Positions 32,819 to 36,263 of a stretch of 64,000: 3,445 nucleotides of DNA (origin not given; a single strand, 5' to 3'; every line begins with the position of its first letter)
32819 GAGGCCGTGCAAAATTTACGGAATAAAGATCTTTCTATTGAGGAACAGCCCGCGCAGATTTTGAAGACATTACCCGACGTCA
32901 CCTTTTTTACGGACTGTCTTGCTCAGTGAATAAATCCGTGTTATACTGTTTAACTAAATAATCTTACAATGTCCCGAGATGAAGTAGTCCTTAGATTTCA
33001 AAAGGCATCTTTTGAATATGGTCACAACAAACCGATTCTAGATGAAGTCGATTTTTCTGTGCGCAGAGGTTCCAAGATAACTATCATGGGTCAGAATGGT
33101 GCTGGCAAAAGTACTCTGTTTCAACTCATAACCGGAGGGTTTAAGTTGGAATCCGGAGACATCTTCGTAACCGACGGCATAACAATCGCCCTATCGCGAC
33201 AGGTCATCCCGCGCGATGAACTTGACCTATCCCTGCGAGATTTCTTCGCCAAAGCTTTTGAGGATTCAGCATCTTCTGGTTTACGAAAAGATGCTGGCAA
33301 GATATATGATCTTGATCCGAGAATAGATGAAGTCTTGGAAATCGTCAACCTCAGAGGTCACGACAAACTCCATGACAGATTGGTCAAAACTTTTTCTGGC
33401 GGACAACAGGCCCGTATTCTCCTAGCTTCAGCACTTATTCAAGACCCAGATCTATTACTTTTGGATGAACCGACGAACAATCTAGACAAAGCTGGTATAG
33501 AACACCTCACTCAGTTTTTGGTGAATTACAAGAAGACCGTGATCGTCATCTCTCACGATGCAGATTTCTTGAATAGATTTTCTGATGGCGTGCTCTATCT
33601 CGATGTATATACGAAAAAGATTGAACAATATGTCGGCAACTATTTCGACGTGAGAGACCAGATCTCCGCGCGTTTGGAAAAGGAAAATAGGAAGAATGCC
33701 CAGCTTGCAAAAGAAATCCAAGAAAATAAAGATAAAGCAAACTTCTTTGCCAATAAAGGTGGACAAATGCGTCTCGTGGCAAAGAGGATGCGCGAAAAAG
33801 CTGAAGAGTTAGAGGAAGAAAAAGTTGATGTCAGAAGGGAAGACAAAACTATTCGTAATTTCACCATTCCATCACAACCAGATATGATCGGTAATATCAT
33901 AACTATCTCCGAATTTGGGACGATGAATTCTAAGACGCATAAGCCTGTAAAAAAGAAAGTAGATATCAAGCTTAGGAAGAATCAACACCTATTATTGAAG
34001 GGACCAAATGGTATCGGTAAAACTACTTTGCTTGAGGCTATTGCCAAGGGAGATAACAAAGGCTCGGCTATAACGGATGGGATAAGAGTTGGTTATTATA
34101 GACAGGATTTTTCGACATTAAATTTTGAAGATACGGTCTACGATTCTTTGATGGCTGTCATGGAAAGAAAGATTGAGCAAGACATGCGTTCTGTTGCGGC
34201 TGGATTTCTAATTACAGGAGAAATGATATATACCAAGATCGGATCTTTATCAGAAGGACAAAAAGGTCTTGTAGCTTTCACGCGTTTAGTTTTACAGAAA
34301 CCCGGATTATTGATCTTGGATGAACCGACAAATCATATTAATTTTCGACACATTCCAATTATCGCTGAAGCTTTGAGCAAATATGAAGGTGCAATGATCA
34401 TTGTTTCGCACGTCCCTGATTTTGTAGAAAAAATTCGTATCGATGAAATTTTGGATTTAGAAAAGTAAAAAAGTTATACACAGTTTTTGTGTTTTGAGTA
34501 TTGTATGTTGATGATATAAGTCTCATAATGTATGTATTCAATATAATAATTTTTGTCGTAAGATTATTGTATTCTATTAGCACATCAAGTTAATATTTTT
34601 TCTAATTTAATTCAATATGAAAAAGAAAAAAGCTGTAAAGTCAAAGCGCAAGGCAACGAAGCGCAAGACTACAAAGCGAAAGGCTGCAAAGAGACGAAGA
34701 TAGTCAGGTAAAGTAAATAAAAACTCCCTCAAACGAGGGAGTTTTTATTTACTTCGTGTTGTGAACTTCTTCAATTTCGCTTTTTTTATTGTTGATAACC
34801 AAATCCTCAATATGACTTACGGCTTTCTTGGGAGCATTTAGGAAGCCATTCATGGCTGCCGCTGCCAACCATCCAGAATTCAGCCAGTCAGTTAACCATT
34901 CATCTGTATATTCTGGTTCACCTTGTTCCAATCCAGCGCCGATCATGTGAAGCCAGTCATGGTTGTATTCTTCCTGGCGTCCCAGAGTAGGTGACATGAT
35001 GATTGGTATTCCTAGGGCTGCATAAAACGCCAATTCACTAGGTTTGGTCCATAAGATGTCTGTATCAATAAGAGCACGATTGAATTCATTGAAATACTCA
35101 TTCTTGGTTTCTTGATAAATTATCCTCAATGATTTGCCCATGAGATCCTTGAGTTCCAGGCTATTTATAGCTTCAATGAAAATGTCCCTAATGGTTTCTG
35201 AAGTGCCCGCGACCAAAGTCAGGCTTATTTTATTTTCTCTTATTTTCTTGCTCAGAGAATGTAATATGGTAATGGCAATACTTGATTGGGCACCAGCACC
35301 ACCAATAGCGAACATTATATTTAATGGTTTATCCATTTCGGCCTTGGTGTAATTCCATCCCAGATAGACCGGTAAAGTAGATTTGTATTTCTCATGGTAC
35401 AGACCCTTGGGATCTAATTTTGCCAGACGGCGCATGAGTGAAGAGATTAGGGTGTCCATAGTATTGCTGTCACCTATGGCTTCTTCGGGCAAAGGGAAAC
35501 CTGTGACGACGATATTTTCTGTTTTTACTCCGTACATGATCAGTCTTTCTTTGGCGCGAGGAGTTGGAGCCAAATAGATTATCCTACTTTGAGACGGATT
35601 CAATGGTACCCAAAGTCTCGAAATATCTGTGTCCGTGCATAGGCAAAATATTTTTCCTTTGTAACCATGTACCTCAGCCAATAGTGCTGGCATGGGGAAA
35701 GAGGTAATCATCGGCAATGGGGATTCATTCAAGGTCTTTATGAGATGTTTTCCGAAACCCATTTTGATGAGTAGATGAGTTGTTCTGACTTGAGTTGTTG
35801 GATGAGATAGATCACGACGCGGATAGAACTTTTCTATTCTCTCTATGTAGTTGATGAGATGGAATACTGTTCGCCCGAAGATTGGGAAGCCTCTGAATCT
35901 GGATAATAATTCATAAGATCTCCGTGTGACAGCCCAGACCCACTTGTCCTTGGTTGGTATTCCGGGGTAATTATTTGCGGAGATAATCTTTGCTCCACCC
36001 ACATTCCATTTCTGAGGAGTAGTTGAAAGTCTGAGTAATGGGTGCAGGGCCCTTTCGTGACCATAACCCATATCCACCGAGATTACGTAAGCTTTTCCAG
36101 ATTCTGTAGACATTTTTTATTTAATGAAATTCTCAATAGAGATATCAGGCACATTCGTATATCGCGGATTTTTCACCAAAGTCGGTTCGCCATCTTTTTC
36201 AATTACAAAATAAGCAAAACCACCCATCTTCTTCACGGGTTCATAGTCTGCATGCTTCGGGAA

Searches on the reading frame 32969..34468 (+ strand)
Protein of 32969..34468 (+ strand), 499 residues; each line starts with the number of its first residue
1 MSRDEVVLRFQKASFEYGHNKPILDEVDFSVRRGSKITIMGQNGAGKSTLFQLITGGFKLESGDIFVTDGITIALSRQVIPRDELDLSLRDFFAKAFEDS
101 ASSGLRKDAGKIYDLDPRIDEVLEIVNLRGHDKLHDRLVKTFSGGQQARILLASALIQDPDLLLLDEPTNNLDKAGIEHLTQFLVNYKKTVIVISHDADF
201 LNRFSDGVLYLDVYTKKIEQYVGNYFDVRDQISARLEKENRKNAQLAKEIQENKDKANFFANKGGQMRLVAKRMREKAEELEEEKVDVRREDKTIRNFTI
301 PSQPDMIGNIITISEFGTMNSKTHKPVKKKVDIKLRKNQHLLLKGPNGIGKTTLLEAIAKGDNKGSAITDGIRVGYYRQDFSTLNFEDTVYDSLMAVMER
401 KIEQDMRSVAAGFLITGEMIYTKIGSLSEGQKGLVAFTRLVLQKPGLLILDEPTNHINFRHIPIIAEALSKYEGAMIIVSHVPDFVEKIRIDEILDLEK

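Call 35: search_protein_families(library=pfam, proteins=[window:32969-34468:+], max_evalue=0.001)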
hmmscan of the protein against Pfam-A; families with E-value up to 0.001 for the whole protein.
window:32969-34468:+ (499 aa): 17 families
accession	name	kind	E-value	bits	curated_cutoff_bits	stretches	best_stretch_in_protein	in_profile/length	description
PF00005.33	ABC_tran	-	6.8e-45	153.5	25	2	24-170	1-137/137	ABC transporter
PF13304.12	AAA_21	-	8.3e-18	65.9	27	1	111-198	199-300/304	AAA domain, putative AbiEii toxin, Type IV TA system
PF02463.25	SMC_N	-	8.2e-11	42.2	40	0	141-204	136-205/220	RecF/RecN/SMC N terminal domain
PF13555.12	AAA_29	-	5.5e-09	36.1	27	0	331-359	15-43/61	P-loop containing region of AAA domain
PF03193.22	RsgA_GTPase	-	4.9e-07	30.2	30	0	35-65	107-137/174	RsgA GTPase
PF13401.12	AAA_22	-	2.5e-06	28.3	27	0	337-380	4-33/130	AAA domain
PF13476.12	AAA_23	-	6.4e-06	27.4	27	0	330-359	12-40/201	AAA domain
PF05729.18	NACHT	-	7e-06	26.4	26.7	0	341-361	3-23/167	NACHT domain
PF20720.3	nSTAND3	-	2.7e-05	24.3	27.2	0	333-359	12-38/155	Novel STAND NTPase 3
PF02367.23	TsaE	-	3.2e-05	24.3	26.6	0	326-361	9-44/128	Threonylcarbamoyl adenosine biosynthesis protein TsaE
PF13191.12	AAA_16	-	5.4e-05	24.2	32.6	0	339-363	25-49/167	AAA ATPase domain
PF25201.1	nSTAND6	-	0.00011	22.7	27.7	0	330-364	10-44/148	Novel STAND NTPase 6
PF01695.23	IstB_IS21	-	0.00017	21.7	24.1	0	314-379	67-128/238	IstB-like ATP binding protein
PF00004.35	AAA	-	0.00022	22.1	21.2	0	341-361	1-21/131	ATPase family associated with various cellular activities (AAA)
PF13173.12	AAA_14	-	0.00035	21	27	0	338-388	2-39/129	AAA domain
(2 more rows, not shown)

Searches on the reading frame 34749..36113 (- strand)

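Call 35: search_protein_families(library=pfam, proteins=[window:34749-36113:-], max_evalue=0.001)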
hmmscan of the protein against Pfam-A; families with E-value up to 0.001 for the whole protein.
window:34749-36113:- (454 aa): 1 family
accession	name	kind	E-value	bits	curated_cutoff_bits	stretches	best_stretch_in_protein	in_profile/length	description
PF22053.2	DUF6938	-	5.8e-14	52.7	27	1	257-384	31-175/236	Domain of unknown function (DUF6938)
